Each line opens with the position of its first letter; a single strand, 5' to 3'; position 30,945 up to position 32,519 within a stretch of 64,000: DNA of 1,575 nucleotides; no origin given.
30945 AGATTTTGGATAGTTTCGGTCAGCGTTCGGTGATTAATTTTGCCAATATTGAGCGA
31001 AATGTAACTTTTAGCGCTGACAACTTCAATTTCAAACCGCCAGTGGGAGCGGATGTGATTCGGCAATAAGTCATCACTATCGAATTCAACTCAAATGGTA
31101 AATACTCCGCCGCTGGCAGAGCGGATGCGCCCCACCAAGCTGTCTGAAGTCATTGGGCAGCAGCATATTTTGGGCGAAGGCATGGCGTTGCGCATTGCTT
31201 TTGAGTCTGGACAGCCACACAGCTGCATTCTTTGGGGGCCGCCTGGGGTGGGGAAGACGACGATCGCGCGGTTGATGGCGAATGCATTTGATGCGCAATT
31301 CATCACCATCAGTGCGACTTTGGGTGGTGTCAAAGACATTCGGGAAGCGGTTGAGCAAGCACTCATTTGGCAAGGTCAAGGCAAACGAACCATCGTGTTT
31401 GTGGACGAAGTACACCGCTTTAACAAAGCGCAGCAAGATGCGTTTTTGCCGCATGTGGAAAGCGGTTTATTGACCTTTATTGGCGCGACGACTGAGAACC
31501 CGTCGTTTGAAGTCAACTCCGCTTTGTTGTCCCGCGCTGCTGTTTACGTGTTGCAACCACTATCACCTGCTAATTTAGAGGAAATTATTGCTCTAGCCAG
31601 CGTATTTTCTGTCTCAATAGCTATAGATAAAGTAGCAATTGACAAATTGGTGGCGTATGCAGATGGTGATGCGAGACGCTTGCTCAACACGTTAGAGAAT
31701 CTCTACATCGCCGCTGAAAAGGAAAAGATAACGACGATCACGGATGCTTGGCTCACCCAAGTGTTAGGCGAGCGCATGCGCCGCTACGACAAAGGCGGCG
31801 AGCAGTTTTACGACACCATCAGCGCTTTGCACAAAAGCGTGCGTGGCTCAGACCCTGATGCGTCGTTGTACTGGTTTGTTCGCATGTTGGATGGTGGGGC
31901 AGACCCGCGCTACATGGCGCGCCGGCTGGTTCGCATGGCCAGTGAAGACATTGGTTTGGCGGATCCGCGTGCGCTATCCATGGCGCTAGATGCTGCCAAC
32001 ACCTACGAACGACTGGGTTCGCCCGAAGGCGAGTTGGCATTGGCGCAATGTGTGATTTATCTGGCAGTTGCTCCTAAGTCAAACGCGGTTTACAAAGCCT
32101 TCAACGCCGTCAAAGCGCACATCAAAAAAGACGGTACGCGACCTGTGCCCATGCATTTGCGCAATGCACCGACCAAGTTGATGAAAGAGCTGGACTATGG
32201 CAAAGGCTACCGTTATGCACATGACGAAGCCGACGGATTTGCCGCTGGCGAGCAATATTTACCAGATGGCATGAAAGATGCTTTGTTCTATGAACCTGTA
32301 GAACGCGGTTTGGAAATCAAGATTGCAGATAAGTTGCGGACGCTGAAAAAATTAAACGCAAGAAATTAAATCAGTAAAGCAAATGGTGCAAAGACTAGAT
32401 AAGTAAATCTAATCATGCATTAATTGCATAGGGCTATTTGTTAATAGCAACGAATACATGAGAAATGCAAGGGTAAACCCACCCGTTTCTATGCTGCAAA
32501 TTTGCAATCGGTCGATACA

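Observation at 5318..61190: Dispersed 50-70 bp two-hairpin repeat family, at least 13 copies in 64 kb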

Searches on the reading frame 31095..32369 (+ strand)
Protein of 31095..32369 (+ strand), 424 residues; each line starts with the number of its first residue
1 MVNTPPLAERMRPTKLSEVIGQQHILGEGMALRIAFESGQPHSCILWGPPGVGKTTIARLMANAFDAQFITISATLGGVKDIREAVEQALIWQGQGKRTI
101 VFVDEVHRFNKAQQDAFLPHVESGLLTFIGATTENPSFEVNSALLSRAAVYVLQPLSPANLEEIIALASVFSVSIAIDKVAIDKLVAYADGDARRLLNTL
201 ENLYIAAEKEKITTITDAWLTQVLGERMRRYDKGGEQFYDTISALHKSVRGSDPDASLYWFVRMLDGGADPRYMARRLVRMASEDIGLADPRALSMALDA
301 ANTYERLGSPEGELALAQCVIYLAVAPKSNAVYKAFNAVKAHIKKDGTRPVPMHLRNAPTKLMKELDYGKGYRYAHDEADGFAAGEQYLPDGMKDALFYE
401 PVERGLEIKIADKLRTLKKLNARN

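Call 15: search_protein_families(library=pfam, proteins=[window:31095-32369:+])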
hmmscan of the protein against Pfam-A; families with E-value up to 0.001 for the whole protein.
window:31095-32369:+ (424 aa): 11 families
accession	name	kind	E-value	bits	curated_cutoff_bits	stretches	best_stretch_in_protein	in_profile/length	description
PF12002.13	MgsA_C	-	6.3e-69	231.6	27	1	251-417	1-166/167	MgsA AAA+ ATPase C terminal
PF16193.11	AAA_assoc_2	-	2e-24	86.1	34.3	1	174-250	4-81/81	AAA C-terminal domain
PF00004.35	AAA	-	2.1e-15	57.7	21.2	1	45-152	2-127/131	ATPase family associated with various cellular activities (AAA)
PF05496.18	RuvB_N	-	7e-13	49.1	27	1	11-126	1-113/159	Holliday junction DNA helicase RuvB P-loop domain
PF13191.12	AAA_16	-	1.8e-08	35.5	32.6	1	37-68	20-51/167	AAA ATPase domain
PF07728.20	AAA_5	-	1.1e-06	29.2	22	1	44-122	2-91/139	AAA domain (dynein-related subfamily)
PF13401.12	AAA_22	-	2.4e-06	28.3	27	1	43-98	7-67/130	AAA domain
PF13173.12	AAA_14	-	3.8e-06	27.4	27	1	44-157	5-124/129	AAA domain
PF20720.3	nSTAND3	-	7.2e-06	26.2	27.2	1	42-111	18-79/155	Novel STAND NTPase 3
PF01078.27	Mg_chelatase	-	3.7e-05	23.6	20.3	0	16-62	2-43/207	Magnesium chelatase, subunit ChlI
PF07726.17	AAA_3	-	0.00045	20.5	27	0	44-134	2-99/131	ATPase family associated with various cellular activities (AAA)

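Call 36: search_solved_structures(query=window:31095-32369:+, show_alignments=2, max_evalue=1e-20)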
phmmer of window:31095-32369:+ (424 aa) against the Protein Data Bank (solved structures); distinct sequences matched with E-value up to 1e-20: 5.
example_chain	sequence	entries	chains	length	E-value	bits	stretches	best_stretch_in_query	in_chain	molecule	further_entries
3pvs_A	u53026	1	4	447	1.5e-138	465.5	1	5-418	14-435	Replication-associated recombination protein A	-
8g28_A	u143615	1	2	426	3.3e-77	263.5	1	7-406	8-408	ATPase, AAA family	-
3bge_A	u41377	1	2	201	1.6e-68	234.8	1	235-419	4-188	Predicted ATPase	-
2r9g_A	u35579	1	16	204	5.9e-37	130.9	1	231-405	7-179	AAA ATPase, central region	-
3ctd_A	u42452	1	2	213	1.2e-35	126.6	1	209-407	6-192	Putative ATPase, AAA family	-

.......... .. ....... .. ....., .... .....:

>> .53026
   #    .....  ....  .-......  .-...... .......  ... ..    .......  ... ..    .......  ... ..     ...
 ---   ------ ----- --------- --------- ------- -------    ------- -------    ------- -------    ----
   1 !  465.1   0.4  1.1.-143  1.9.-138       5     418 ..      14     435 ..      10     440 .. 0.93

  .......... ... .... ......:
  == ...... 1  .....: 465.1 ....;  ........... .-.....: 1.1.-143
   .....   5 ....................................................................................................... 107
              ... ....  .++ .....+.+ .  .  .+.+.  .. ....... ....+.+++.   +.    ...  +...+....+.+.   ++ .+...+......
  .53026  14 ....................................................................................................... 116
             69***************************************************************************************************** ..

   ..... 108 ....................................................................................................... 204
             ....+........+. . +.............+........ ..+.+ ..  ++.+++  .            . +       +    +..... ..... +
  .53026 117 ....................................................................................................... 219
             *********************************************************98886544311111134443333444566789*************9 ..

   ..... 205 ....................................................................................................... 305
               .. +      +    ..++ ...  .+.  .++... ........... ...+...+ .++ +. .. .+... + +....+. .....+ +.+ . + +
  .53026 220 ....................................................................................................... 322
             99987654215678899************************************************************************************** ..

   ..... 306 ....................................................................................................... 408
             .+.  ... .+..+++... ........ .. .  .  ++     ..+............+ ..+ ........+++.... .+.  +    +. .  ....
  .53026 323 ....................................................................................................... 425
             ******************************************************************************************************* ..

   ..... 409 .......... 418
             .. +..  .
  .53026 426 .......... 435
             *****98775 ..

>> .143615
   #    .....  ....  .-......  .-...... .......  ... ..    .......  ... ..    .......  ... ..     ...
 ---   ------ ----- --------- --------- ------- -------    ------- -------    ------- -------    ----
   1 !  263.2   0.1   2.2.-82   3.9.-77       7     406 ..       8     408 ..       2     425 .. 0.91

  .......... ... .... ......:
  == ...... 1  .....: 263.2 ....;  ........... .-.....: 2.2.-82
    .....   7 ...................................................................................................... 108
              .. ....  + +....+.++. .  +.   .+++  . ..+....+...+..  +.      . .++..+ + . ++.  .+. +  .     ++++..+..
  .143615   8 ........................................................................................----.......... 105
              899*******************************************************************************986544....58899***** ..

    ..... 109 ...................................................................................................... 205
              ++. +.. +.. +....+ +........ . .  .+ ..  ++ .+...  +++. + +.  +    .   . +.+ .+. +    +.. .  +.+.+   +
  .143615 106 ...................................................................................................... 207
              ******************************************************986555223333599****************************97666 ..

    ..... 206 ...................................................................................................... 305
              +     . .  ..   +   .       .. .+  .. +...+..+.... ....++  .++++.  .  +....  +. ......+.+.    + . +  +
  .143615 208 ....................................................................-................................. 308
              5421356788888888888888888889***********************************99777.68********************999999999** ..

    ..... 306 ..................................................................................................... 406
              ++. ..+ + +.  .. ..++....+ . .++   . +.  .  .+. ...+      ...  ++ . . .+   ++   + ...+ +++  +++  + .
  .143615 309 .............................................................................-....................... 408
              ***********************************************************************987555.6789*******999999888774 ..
